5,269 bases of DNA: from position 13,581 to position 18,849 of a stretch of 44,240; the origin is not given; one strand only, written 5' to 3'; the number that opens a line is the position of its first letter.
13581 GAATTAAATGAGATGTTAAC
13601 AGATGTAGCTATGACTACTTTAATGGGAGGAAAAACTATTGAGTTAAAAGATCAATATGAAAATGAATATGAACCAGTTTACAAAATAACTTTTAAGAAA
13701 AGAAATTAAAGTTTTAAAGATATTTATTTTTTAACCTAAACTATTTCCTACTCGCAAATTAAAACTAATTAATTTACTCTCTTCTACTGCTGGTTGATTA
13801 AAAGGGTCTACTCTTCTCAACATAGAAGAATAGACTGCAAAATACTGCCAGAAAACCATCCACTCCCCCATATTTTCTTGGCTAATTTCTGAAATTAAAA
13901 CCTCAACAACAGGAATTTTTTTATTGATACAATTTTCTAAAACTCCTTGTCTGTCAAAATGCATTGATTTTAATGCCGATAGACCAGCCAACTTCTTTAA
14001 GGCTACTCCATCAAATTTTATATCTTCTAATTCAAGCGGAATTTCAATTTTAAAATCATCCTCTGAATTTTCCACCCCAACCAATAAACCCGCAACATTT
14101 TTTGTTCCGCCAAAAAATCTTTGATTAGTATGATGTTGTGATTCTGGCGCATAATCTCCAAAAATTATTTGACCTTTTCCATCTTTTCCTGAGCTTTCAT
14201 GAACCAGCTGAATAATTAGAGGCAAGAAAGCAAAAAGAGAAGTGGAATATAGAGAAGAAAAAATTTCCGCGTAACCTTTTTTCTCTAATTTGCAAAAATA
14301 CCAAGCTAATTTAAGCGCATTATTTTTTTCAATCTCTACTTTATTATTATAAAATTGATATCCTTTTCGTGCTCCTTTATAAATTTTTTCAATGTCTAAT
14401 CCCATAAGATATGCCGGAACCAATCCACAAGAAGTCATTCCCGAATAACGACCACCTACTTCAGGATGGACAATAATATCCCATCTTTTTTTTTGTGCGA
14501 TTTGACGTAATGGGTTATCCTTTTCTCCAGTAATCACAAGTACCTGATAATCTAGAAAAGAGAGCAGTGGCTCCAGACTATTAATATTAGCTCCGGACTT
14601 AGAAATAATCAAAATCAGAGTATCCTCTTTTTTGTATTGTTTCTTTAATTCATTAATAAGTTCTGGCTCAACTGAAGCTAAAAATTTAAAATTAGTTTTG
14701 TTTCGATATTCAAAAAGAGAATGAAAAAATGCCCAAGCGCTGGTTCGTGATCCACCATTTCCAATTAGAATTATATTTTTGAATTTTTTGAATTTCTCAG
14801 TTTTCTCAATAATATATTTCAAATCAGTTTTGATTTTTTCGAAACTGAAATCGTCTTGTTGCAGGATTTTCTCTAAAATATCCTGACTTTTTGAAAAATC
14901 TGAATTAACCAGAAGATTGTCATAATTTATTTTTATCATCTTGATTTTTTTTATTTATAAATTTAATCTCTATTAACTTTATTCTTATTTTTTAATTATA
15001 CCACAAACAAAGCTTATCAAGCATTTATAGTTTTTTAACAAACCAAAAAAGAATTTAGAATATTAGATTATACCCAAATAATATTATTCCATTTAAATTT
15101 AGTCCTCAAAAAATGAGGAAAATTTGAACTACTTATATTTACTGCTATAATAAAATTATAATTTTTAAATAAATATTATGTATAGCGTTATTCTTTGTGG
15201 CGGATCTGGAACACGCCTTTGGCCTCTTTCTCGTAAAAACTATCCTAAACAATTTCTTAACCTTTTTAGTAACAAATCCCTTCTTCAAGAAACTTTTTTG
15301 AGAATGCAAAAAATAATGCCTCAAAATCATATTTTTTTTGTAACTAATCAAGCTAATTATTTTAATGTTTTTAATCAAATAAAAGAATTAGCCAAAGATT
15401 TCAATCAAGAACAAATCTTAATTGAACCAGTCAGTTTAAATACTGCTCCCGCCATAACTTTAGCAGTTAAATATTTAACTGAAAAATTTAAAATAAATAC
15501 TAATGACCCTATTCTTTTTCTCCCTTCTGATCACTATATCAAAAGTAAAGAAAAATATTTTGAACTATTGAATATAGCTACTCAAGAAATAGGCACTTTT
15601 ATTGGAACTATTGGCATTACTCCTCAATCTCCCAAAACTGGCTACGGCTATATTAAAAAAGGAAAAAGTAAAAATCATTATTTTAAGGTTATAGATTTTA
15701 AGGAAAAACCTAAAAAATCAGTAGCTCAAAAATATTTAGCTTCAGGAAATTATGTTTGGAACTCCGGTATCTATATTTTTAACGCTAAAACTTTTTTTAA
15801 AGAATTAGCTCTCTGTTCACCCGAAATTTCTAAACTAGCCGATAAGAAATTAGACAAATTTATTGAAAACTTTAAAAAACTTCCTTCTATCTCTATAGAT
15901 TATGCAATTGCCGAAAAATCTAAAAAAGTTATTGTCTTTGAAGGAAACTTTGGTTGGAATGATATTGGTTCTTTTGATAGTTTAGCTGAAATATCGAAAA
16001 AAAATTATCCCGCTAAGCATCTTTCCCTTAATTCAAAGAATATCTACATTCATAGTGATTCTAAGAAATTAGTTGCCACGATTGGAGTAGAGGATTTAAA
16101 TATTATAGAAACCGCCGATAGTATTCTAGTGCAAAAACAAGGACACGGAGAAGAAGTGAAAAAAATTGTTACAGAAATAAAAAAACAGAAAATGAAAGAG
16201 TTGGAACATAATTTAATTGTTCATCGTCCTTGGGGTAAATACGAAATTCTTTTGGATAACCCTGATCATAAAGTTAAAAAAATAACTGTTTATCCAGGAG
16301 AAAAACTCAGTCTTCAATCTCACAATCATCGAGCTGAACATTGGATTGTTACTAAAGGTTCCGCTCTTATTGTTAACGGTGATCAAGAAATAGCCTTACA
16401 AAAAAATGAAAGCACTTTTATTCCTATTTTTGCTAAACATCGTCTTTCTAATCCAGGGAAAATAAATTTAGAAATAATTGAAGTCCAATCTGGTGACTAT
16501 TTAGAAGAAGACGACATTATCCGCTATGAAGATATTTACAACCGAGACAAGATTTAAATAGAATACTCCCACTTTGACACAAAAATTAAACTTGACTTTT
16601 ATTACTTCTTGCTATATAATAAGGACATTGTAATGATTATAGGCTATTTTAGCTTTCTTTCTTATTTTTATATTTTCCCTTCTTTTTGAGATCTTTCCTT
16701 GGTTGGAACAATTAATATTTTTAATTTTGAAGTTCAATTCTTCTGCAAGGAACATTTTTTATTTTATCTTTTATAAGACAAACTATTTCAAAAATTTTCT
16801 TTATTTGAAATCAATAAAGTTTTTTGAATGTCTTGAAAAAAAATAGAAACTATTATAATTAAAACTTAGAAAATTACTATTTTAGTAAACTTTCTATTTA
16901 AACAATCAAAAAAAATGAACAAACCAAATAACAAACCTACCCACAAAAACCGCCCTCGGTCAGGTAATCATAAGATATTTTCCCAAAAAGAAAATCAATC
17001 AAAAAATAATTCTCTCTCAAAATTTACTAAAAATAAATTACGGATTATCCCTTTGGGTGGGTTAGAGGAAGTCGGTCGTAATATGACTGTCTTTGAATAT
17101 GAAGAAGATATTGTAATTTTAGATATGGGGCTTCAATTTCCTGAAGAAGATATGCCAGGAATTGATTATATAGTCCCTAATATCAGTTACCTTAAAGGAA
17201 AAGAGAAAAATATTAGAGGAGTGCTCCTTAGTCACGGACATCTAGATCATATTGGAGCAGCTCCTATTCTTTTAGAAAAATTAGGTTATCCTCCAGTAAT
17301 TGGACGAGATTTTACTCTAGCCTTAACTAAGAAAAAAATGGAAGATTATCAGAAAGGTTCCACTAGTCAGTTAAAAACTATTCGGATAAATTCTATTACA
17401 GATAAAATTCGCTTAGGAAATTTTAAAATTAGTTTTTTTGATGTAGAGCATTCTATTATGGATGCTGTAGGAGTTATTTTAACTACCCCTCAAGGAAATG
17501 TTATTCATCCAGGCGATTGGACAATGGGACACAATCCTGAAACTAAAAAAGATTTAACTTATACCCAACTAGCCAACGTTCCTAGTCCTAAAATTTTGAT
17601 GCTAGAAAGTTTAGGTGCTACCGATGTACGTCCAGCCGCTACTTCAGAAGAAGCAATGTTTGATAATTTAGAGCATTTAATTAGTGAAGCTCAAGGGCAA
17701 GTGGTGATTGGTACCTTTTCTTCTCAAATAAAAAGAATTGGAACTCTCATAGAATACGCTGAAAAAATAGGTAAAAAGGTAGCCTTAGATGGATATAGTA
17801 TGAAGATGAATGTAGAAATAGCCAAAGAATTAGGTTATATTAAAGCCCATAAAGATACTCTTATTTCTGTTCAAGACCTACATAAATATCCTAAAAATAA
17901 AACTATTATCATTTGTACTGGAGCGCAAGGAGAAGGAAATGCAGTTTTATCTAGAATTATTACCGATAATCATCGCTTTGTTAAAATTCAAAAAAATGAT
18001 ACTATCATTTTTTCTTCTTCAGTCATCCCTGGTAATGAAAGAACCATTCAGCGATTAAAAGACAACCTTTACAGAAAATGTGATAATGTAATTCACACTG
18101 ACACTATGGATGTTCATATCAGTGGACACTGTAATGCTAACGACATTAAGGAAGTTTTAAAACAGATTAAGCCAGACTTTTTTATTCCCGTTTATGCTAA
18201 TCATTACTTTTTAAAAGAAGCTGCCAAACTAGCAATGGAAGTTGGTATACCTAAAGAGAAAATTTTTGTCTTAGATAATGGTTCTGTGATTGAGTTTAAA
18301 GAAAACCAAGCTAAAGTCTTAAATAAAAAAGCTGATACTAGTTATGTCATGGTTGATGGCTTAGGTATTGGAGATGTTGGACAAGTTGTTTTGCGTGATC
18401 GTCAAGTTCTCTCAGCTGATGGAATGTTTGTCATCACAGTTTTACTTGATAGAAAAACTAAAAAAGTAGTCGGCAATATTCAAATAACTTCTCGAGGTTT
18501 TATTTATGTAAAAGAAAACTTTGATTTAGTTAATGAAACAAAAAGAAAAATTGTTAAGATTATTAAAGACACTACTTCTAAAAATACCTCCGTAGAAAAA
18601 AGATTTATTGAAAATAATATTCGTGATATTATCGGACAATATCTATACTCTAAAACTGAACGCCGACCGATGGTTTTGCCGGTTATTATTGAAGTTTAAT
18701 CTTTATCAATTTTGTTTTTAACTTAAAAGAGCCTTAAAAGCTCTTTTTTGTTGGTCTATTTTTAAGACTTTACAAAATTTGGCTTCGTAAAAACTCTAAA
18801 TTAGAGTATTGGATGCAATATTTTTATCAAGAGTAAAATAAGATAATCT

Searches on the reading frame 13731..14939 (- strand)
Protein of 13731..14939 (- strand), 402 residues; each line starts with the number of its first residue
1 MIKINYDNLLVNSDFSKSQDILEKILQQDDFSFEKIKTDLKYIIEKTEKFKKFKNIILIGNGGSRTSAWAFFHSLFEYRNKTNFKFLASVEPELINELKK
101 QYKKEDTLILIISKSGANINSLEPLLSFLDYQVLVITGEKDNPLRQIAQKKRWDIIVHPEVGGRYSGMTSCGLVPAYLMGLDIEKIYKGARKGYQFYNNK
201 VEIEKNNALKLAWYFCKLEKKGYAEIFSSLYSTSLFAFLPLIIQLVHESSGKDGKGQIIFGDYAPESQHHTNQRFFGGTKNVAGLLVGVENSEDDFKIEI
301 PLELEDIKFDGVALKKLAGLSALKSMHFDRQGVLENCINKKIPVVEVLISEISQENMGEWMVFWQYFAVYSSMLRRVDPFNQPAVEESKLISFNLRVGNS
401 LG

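Call 79: search_protein_families(library=pfam, proteins=[window:13731-14939:-], max_evalue=0.0001)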
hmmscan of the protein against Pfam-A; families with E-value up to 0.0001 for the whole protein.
window:13731-14939:- (402 aa): 1 family
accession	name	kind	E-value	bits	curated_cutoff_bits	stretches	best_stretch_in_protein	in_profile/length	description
PF00342.24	PGI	-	3.3e-13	49.5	22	2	46-115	89-158/486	Phosphoglucose isomerase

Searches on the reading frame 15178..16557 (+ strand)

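Call 79: search_protein_families(library=pfam, proteins=[window:15178-16557:+], max_evalue=0.0001)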
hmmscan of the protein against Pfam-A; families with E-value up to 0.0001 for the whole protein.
window:15178-16557:+ (459 aa): 4 families
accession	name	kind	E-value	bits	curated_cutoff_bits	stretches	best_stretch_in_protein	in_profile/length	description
PF00483.29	NTP_transferase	-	1e-50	173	21.2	1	3-275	2-241/245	Nucleotidyl transferase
PF01050.24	MannoseP_isomer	-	2e-44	150.9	23.6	1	340-452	4-116/116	Mannose-6-phosphate isomerase C-terminal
PF22640.1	ManC_GMP_beta-helix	-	8.7e-11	42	27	1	280-333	2-54/55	MannoseP isomerase/GMP-like beta-helix domain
PF07883.17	Cupin_2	-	3.3e-07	30.4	27.2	1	369-436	3-69/70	Cupin domain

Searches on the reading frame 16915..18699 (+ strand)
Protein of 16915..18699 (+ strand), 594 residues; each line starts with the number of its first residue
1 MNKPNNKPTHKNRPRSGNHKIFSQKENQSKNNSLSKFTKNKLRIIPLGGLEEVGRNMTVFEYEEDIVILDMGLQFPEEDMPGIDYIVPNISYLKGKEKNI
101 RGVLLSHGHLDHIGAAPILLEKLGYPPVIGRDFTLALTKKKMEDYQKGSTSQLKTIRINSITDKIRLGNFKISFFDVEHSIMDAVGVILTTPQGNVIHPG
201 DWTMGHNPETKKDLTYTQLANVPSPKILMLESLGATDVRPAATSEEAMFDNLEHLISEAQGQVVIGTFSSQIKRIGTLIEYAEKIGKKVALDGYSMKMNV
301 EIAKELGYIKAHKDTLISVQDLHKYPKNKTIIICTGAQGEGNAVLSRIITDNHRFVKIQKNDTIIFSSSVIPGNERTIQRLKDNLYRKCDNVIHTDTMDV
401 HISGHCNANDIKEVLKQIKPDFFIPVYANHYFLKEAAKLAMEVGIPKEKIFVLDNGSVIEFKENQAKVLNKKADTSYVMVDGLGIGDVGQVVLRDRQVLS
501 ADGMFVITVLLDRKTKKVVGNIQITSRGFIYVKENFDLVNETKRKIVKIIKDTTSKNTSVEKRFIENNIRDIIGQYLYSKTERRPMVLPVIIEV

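Call 79: search_protein_families(library=pfam, proteins=[window:16915-18699:+], max_evalue=0.0001)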
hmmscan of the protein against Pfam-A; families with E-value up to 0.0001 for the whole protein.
window:16915-18699:+ (594 aa): 4 families
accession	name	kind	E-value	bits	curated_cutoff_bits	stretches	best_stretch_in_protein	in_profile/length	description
PF22505.1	RNase_J_b_CASP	-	4.3e-42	143.3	27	1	261-385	2-126/126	Ribonuclease J, beta-CASP domain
PF17770.6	RNase_J_C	-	4.4e-28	98.7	23.8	1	492-594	1-102/102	Ribonuclease J C-terminal domain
PF00753.33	Lactamase_B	-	4e-11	43.7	22.7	1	53-149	4-93/196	Metallo-beta-lactamase superfamily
PF12706.13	Lactamase_B_2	-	4.8e-08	33.3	27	1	98-206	29-147/200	Beta-lactamase superfamily domain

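Call 81: find_homologous_proteins(query=window:16915-18699:+, max_evalue=1e-50)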
Query window:16915-18699:+ (594 aa): 8000 proteins with E <= 1e-50 among 8000 candidates; the best 120 are listed.
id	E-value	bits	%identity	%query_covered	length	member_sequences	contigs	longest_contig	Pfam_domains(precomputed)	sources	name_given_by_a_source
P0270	0.0e+0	1321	100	100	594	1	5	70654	PF17770.8,PF12706.14,PF22505.2,PF00753.34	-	-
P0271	0.0e+0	1056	78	100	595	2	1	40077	PF17770.8,PF12706.14,PF22505.2,PF00753.34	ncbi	ncbi:MAG: ribonuclease J [Parcubacteria group bacterium]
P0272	0.0e+0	1053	77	99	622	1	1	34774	PF17770.8,PF12706.14,PF22505.2,PF00753.34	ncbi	-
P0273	0.0e+0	1045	77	100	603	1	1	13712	PF17770.8,PF12706.14,PF22505.2,PF00753.34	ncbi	-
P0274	0.0e+0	1044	77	100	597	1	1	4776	PF17770.8,PF12706.14,PF22505.2,PF00753.34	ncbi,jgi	-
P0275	0.0e+0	1024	76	100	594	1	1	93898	PF17770.8,PF12706.14,PF22505.2,PF00753.34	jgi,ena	-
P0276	0.0e+0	1020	75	100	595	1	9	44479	PF17770.8,PF12706.14,PF22505.2,PF00753.34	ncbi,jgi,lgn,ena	-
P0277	0.0e+0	1019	75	100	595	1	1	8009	PF17770.8,PF12706.14,PF22505.2,PF00753.34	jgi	-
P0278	0.0e+0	1019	76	99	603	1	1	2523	PF17770.8,PF12706.14,PF22505.2,PF00753.34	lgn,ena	-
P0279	1.0e-296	1003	76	95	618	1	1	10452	PF17770.8,PF12706.14,PF22505.2,PF00753.34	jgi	-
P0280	2.9e-296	1002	77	97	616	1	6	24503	PF17770.8,PF12706.14,PF22505.2,PF00753.34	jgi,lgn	-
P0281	3.3e-296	1002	76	99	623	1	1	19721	PF17770.8,PF12706.14,PF22505.2,PF00753.34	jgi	jgi:ribonuclease J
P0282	1.1e-294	997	75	99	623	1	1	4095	PF17770.8,PF12706.14,PF22505.2,PF00753.34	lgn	-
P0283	6.1e-294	994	77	93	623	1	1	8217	PF17770.8,PF12706.14,PF22505.2,PF00753.34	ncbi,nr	ncbi:MAG: ribonuclease J [Candidatus Moranbacteria bacterium]|nr:ribonuclease J [Candidatus Moranbac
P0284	1.1e-293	993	77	94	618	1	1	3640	PF17770.8,PF12706.14,PF22505.2,PF00753.34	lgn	-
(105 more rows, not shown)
